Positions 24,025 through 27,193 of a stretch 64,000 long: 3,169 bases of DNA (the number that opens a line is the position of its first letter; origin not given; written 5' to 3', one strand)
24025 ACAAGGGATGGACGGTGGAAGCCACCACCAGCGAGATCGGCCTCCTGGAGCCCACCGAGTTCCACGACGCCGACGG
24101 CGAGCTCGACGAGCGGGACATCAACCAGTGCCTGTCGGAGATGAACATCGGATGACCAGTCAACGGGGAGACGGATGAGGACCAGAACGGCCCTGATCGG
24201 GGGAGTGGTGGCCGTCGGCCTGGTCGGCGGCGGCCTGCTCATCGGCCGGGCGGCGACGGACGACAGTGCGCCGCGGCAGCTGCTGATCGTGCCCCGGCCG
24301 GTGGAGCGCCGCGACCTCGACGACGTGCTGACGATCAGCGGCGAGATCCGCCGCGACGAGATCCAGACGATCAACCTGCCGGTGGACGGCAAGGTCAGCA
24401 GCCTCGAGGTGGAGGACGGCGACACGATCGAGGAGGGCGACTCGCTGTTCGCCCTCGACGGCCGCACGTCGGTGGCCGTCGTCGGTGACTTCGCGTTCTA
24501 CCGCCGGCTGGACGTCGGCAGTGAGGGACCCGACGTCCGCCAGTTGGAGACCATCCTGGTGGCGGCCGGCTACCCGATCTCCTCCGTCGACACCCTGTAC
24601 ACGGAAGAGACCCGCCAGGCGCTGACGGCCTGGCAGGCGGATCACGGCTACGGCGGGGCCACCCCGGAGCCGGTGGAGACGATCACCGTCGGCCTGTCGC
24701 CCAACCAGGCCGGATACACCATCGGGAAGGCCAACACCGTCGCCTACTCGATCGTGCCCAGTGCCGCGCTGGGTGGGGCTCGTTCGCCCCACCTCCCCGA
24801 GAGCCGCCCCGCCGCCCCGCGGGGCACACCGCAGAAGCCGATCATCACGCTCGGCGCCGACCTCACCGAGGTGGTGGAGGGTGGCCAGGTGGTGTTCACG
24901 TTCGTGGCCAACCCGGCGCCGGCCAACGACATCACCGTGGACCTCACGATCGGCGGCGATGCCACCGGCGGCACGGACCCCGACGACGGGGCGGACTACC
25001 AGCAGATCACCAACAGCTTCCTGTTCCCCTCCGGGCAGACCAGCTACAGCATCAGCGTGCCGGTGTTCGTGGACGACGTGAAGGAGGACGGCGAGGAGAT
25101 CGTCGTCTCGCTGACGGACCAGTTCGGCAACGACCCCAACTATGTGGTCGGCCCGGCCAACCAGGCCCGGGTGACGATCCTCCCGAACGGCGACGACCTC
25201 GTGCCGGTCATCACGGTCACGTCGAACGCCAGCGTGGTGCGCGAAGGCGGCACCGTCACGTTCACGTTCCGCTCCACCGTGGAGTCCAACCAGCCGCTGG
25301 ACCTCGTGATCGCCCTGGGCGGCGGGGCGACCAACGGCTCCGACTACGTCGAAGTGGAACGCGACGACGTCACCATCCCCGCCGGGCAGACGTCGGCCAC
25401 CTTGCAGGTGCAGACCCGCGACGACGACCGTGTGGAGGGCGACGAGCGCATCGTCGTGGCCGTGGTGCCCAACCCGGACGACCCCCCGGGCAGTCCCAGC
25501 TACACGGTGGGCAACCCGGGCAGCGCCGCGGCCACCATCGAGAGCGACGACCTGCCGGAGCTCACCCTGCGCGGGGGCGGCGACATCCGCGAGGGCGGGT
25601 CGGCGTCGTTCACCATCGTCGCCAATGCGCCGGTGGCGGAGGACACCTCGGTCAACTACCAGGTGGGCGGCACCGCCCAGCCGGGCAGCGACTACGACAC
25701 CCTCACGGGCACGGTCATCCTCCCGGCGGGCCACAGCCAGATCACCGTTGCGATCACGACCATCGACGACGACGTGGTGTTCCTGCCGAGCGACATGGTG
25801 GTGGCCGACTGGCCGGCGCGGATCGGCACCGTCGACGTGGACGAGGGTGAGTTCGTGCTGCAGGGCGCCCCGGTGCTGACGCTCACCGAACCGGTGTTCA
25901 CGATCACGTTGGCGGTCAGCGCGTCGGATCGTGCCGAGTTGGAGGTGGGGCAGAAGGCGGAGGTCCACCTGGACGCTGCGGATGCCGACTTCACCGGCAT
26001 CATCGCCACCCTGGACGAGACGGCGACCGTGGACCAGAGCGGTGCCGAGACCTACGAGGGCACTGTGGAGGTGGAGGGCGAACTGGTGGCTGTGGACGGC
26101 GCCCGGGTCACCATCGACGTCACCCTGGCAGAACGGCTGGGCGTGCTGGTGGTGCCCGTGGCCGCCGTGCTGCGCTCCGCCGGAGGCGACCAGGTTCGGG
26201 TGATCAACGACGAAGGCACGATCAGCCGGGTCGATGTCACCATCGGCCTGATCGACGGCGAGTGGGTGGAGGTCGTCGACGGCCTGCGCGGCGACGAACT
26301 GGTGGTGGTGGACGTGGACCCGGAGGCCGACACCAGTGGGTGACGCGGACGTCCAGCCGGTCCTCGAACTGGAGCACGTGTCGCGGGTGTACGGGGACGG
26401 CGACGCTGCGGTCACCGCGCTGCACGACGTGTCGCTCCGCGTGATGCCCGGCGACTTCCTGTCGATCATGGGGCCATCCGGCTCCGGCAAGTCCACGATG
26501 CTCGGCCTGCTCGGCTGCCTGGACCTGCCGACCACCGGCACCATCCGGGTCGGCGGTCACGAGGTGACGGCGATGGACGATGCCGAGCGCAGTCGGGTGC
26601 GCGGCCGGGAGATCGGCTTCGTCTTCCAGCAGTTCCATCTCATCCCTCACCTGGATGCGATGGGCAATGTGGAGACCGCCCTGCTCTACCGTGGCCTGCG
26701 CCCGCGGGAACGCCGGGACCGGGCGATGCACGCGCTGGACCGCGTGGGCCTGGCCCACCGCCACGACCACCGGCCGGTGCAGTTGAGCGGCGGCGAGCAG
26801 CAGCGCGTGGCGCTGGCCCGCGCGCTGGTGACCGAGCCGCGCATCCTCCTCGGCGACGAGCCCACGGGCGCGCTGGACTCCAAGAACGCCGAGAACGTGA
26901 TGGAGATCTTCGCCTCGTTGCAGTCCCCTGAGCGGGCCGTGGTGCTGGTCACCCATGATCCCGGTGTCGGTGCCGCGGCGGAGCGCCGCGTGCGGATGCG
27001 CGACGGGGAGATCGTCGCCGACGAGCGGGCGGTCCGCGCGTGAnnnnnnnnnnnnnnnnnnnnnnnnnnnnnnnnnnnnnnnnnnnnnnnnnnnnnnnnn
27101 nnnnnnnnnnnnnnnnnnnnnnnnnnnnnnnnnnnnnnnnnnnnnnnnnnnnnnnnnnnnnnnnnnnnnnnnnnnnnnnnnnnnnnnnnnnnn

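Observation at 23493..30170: Seven-gene envelope operon combining a MacB-type exporter with ApbE, a His/Asp-rich micro-protein and a LysM protein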

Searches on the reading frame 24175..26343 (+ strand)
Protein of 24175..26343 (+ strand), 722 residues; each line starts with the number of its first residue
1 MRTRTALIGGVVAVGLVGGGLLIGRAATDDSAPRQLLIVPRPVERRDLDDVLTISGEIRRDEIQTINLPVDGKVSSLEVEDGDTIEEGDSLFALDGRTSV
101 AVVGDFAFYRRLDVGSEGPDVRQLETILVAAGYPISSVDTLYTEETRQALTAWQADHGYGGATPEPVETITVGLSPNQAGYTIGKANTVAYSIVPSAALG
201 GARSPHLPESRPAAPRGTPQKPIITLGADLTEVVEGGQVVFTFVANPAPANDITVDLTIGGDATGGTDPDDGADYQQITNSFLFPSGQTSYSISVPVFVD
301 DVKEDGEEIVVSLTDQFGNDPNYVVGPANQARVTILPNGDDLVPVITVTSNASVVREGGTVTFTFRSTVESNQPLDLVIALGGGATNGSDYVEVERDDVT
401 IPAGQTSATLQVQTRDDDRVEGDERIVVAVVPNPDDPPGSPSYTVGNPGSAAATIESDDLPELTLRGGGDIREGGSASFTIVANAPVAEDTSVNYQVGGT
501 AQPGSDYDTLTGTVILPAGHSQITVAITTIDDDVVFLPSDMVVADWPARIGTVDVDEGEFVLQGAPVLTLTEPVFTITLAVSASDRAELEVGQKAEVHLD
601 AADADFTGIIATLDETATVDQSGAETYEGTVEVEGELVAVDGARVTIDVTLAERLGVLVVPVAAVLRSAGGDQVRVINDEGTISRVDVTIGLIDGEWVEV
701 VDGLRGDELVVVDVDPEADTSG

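Call 4: search_protein_families(library=pfam, proteins=[window:24175-26343:+], max_evalue=0.01)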
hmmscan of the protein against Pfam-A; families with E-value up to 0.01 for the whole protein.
window:24175-26343:+ (722 aa): 10 families
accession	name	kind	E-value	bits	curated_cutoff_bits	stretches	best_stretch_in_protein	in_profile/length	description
PF03160.20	Calx-beta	-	6e-22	78.3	27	3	223-337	7-117/119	Calx-beta domain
PF16397.10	DUF5006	-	1.1e-09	38.3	34.1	1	259-430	72-232/263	Domain of unknown function (DUF5006)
PF13437.12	HlyD_3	-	3.6e-08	34.5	22.2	1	542-636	2-96/106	HlyD family secretion protein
PF01471.23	PG_binding_1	-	1.3e-06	28.9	23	1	118-158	2-42/57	Putative peptidoglycan binding domain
PF13533.13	Biotin_lipoyl_2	-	1.5e-06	28.3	29.8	1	64-95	1-32/32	Biotin-lipoyl like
PF16576.10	HlyD_D23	-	4.8e-05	23.2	30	0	51-111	5-68/214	Barrel-sandwich domain of CusB or HlyD membrane-fusion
PF08522.16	BT_3987-like_N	-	0.0001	23.4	25.9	0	389-424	70-105/120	BT_3987-like, N-terminal domain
PF20579.4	LapA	-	0.00015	22.5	27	0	347-428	6-72/99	LapA domain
PF16379.11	DUF4989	-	0.00037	20.4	22.8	0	484-540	56-112/293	Domain of unknown function (DUF4989)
PF00364.28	Biotin_lipoyl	-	0.0032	17.7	22.1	0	65-94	44-73/73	Biotin-requiring enzyme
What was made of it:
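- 24175..26343 (+): g2, module A. Membrane-anchored HlyD/YknX-type adaptor (MFP). PG_binding_1 and three Calx-beta modules are inserted between the two lipoyl half-motifs, where an alpha-hairpin normally sits. Pfam: call 4.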

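Call 5: search_protein_families(library=ncbifam, proteins=[window:24175-26343:+], max_evalue=0.01)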
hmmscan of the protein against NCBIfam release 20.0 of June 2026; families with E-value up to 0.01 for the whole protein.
window:24175-26343:+ (722 aa): 13 families
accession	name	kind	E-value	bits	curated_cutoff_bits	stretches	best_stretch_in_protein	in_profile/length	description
TIGR01730.1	RND_mfp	subfamily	3e-23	82.3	94.9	2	536-713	131-308/322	efflux RND transporter periplasmic adaptor subunit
TIGR00999.1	8a0102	subfamily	1.6e-11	43.8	319.3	1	554-712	107-264/271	CzcB/NccB family metal efflux transporter periplasmic adaptor subunit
TIGR00845.1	caca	equivalog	2e-08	32.5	679.85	1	475-535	411-473/921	sodium/calcium exchanger 1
NF007132.1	PRK09578.1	equivalog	8.1e-07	28.1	512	1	640-713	289-362/396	MexX/AxyX family multidrug efflux RND transporter periplasmic adaptor subunit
NF008589.1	PRK11556.1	equivalog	2.4e-06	26.7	391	1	547-713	200-374/392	MdtA/MuxA family multidrug efflux RND transporter periplasmic adaptor subunit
TIGR01843.1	type_I_hlyD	subfamily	7.9e-06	25.1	208.65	0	48-97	27-77/422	HlyD family type I secretion periplasmic adaptor subunit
TIGR00998.1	8a0101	subfamily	0.0001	21.4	390.8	0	65-94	206-235/334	EmrA/EmrK family multidrug efflux transporter periplasmic adaptor subunit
TIGR02869.1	spore_SleB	equivalog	0.00042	20.3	236.5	1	112-158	7-53/201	spore cortex-lytic enzyme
NF002939.0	PRK03598.1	equivalog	0.0011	18.2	393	0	63-97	42-78/332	secretion protein HlyD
NF008606.0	PRK11578.1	equivalog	0.0015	17.7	342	1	565-717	211-368/371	macrolide transporter subunit MacA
NF052377.1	lmo1851_S41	exception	0.0024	16.6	725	1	112-158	384-430/468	lmo1851 family serine protease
NF038010.1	ABC_adapt_DarC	equivalog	0.0072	15.1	450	0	642-712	329-402/417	darobactin export ABC transporter periplasmic adaptor subunit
NF006079.0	PRK08225.1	equivalog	0.0079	16.2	95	0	71-94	46-69/70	acetyl-CoA carboxylase biotin carboxyl carrier protein subunit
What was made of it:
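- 24175..26343 (+): TIGR01730 RND_mfp at 82 bits, below its cutoff: call 5.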

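Call 8: find_related_loci(query=window:24175-26343:+, collection=genome_contigs, flank=10000)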
Query window:24175-26343:+ (722 aa) in genome_contigs; peptide patterns used: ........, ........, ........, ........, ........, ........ (x = any residue, [..] = any of these).
207 stretches matched a pattern; 50 encode a relative of the query (tblastn E <= 1e-3); 47 distinct loci.
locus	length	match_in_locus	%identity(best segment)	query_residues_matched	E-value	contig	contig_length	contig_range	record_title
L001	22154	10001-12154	91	1-722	0e+0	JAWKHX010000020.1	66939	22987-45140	MAG: Ilumatobacteraceae bacterium isolate BC2.62 BC2.62.fa-20, whole genome shotgun sequence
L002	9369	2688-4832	76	1-722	0e+0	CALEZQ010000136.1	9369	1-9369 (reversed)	MAG TPA_asm: uncultured actinobacterium isolate SRR1506988_bin.119_CONCOCT_v1.1_MAG genome assembly, contig: ERZ761606.2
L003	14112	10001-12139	71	4-719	0e+0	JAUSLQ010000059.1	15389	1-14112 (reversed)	MAG: Actinomycetota bacterium isolate E19_concoct.bin.17_sub E19_k141_411870, whole genome shotgun sequence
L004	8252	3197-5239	68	25-719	0e+0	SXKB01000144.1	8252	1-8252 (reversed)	MAG: Actinomycetota bacterium isolate F1-120-MAGs100 F1-120__c325163, whole genome shotgun sequence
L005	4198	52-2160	65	2-714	0e+0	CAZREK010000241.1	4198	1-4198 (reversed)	MAG TPA_asm: uncultured Bifidobacterium sp. isolate binchicken_co396_253 genome assembly, contig: NODE_36821_length_4198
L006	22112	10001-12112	67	2-715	0e+0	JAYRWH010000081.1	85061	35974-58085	MAG: Ilumatobacteraceae bacterium isolate NJ_NJASGE3bin.3 k141_1300344, whole genome shotgun sequence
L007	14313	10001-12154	63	2-719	0e+0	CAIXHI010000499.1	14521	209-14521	MAG: uncultured Acidimicrobiaceae bacterium isolate Kiruna3_bin-3263 genome assembly, contig: bin-3263:499/512, whole ge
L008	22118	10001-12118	64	14-719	0e+0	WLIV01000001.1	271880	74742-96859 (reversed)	MAG: Actinomycetota bacterium isolate UFOp-RH-14apr17-266 RH-14apr17-266-c1, whole genome shotgun sequence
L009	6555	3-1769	68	123-718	0e+0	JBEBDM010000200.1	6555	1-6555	MAG: Actinomycetota bacterium isolate blueriver_2019_sw_WHONDRS-S19S_0024_B_bin.111 scaffold_1826158, whole genome shotg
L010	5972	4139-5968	64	1-625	0e+0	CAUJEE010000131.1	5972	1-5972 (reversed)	MAG: Actinomycetota bacterium isolate KLAP213 genome assembly, contig: KLAP213_361438, whole genome shotgun sequence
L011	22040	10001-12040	56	36-722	0e+0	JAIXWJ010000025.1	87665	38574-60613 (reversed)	MAG: Actinomycetes bacterium isolate D4_MAG_00014 pond_D4_MAG_00014_000000000043, whole genome shotgun sequence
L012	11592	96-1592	72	221-719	0e+0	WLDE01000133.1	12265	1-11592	MAG: Actinomycetota bacterium isolate UFOp-RE-15aug16-175 RE-15aug16-175-c134, whole genome shotgun sequence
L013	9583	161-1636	68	221-712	0e+0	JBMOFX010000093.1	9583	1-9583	MAG: Ilumatobacteraceae bacterium isolate Deming_bin.269 contig22278, whole genome shotgun sequence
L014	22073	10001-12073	71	25-719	0e+0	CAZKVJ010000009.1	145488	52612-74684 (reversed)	MAG TPA_asm: uncultured Ilumatobacteraceae bacterium isolate binchicken_co274_275 genome assembly, contig: NODE_214_leng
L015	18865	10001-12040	46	25-722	2e-172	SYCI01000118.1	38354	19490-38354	MAG: Actinomycetota bacterium isolate F1-20-MAGs189 F1-20__c620610, whole genome shotgun sequence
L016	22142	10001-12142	47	43-713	2e-164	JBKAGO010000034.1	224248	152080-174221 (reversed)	MAG: Acidimicrobiales bacterium isolate Ske_MAG14 Ske_MAG14_0034, whole genome shotgun sequence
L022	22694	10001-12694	48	46-715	3e-93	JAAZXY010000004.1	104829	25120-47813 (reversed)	MAG: Acidimicrobiales bacterium isolate bin26s NODE_4_length_104829_cov_14.997347, whole genome shotgun sequence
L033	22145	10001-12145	57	1-722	0e+0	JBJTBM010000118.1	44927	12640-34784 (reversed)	MAG: Acidimicrobiia bacterium isolate samp_4332_metabat2_21 samp_4332_1368112, whole genome shotgun sequence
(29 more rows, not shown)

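Call 35: search_solved_structures(query=window:24175-26340:+, max_evalue=0.01)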
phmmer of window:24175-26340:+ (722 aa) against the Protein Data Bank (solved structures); distinct sequences matched with E-value up to 0.01: 5.
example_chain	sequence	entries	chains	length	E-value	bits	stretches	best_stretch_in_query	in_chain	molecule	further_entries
2fws_A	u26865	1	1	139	0.00079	21.4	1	475-552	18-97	Sodium/calcium exchanger 1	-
2dpk_A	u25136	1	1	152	0.001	21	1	475-552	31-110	Sodium/calcium exchanger 1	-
5nm7_G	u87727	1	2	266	0.0011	20.9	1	109-173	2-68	Peptidoglycan-binding domain 1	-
3gin_A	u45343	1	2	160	0.0012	20.7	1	475-551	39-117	Sodium/calcium exchanger 1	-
3us9_A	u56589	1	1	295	0.0021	20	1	475-586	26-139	Sodium/calcium exchanger 1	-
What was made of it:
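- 24175..26343 (+): PDB sequence hits only to NCX1 Calx-beta and a PG-binding domain: call 35.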

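Call 74: search_protein_families(library=pfam, proteins=[L022:9857-12700:+, L016:9875-12145:+, L033:9953-12145:+], max_evalue=0.001)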
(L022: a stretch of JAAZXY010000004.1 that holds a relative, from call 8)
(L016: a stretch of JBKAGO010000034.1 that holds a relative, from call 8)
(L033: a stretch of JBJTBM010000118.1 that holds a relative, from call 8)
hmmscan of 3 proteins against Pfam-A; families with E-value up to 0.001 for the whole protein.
L022:9857-12700:+ (948 aa): 6 families
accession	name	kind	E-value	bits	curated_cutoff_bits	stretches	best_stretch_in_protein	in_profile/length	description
PF03160.20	Calx-beta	-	3.3e-13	50.1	27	2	596-688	21-116/119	Calx-beta domain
PF13533.13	Biotin_lipoyl_2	-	3.6e-10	39.8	29.8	1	69-98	3-32/32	Biotin-lipoyl like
PF13437.12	HlyD_3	-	9.6e-08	33.2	22.2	1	774-851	2-82/106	HlyD family secretion protein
PF01471.23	PG_binding_1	-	4.9e-06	27.1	23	1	121-161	2-42/57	Putative peptidoglycan binding domain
PF00364.28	Biotin_lipoyl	-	2.3e-05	24.6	22.1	0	68-97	44-73/73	Biotin-requiring enzyme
PF16576.10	HlyD_D23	-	0.00066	19.5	30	0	51-183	2-117/214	Barrel-sandwich domain of CusB or HlyD membrane-fusion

L016:9875-12145:+ (757 aa): 7 families
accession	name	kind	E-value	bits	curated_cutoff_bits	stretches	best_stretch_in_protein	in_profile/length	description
PF03160.20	Calx-beta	-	9.7e-18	64.8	27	2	389-479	3-96/119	Calx-beta domain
PF16397.10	DUF5006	-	6e-09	35.8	34.1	0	402-477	158-232/263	Domain of unknown function (DUF5006)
PF13437.12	HlyD_3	-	6.7e-08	33.7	22.2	1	582-665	2-85/106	HlyD family secretion protein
PF13533.13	Biotin_lipoyl_2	-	4.1e-06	26.9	29.8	1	65-95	2-32/32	Biotin-lipoyl like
PF00364.28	Biotin_lipoyl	-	2.7e-05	24.4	22.1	1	65-94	44-73/73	Biotin-requiring enzyme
PF01471.23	PG_binding_1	-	6.3e-05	23.5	23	1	117-163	1-46/57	Putative peptidoglycan binding domain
PF16132.11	DUF4843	-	8.9e-05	22.5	34.5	0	418-496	45-128/163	Domain of unknown function (DUF4843)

L033:9953-12145:+ (731 aa): 5 families
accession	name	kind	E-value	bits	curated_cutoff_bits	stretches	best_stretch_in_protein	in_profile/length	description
PF03160.20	Calx-beta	-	4.5e-16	59.4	27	2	273-340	48-114/119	Calx-beta domain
PF13437.12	HlyD_3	-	1.6e-09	38.9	22.2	1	548-642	2-96/106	HlyD family secretion protein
PF13533.13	Biotin_lipoyl_2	-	4.1e-08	33.3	29.8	1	80-111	1-32/32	Biotin-lipoyl like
PF20579.4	LapA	-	3.9e-07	30.8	27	0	366-432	4-70/99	LapA domain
PF16397.10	DUF5006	-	1.4e-05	24.8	34.1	0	357-436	155-232/263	Domain of unknown function (DUF5006)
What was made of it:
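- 24175..26343 (+): Architecture kept in 45-57% identical orthologues: call 74.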

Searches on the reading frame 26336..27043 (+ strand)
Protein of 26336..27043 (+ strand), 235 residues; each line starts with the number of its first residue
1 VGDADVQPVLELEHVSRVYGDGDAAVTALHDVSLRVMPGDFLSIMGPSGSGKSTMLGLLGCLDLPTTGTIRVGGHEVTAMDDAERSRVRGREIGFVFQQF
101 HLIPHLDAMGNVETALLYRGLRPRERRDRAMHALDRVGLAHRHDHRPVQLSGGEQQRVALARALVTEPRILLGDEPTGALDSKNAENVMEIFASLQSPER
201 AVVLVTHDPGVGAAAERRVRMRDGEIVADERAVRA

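Call 4: search_protein_families(library=pfam, proteins=[window:26336-27043:+], max_evalue=0.01)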
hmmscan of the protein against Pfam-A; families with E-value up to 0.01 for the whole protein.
window:26336-27043:+ (235 aa): 4 families
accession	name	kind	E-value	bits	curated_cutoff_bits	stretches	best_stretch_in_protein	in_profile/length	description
PF00005.33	ABC_tran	-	9.7e-33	114.1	25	1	29-177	1-136/137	ABC transporter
PF13304.12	AAA_21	-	6e-06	27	27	1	141-211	211-302/304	AAA domain, putative AbiEii toxin, Type IV TA system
PF02463.25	SMC_N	-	4.2e-05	23.5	40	1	40-222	25-212/220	RecF/RecN/SMC N terminal domain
PF13555.12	AAA_29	-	0.0021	18.2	27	1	32-56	15-39/61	P-loop containing region of AAA domain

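Call 5: search_protein_families(library=ncbifam, proteins=[window:26336-27043:+], max_evalue=0.01)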
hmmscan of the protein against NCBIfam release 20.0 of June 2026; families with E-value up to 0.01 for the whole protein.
window:26336-27043:+ (235 aa): 189 families (the best 25 are shown)
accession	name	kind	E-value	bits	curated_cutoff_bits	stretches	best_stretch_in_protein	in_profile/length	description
NF007826.0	PRK10535.1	equivalog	1.3e-73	248.4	966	1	7-232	2-227/648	macrolide ABC transporter ATP-binding protein/permease MacB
TIGR02211.1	LolD_lipo_ex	equivalog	5.2e-65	219.1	307.75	1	9-227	1-220/221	lipoprotein-releasing ABC transporter ATP-binding protein LolD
NF038007.1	ABC_ATP_DarD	equivalog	6.1e-63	212.2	375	1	10-226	2-218/218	darobactin export ABC transporter ATP-binding protein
NF007879.0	PRK10584.1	equivalog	2.6e-61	207.2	336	1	7-227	4-225/228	putative ABC transporter ATP-binding protein YbbA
NF008639.0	PRK11629.1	equivalog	4.3e-60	203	360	1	8-228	5-226/234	lipoprotein-releasing ABC transporter ATP-binding protein LolD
TIGR02673.1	FtsE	equivalog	3e-59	200.3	264.85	1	10-224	2-213/214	cell division ATP-binding protein FtsE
TIGR02982.1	heterocyst_DevA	subfamily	1.2e-55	188.4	295.8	1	9-226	1-219/220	ABC exporter ATP-binding subunit, DevA family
TIGR03608.1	L_ocin_972_ABC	subfamily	1.9e-53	181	254.85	1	16-220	5-205/206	putative bacteriocin export ABC transporter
TIGR01186.1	proV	subfamily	1.1e-48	166.2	326.6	1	27-227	7-209/363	betaine/proline/choline family ABC transporter ATP-binding protein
TIGR02315.1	ABC_phnC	equivalog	3.2e-48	164.3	266.1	1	9-232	1-230/243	phosphonate ABC transporter ATP-binding protein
NF007027.0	PRK09493.1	equivalog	2.5e-47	161.3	379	1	10-230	2-218/240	glutamine ABC transporter ATP-binding protein GlnQ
TIGR03265.1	PhnT2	equivalog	5.2e-47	160.8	457.7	1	8-226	3-213/353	putative 2-aminoethylphosphonate ABC transporter ATP-binding protein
NF008338.0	PRK11124.1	equivalog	7.1e-46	156.7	369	1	11-228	4-221/242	arginine ABC transporter ATP-binding protein ArtP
TIGR03005.1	ectoine_ehuA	equivalog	5.6e-45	153.5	345.4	1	12-227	3-226/252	ectoine/hydroxyectoine ABC transporter ATP-binding protein EhuA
NF008428.0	PRK11264.1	equivalog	6e-44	150.1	406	1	27-231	17-227/250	L-cystine ABC transporter ATP-binding protein TcyN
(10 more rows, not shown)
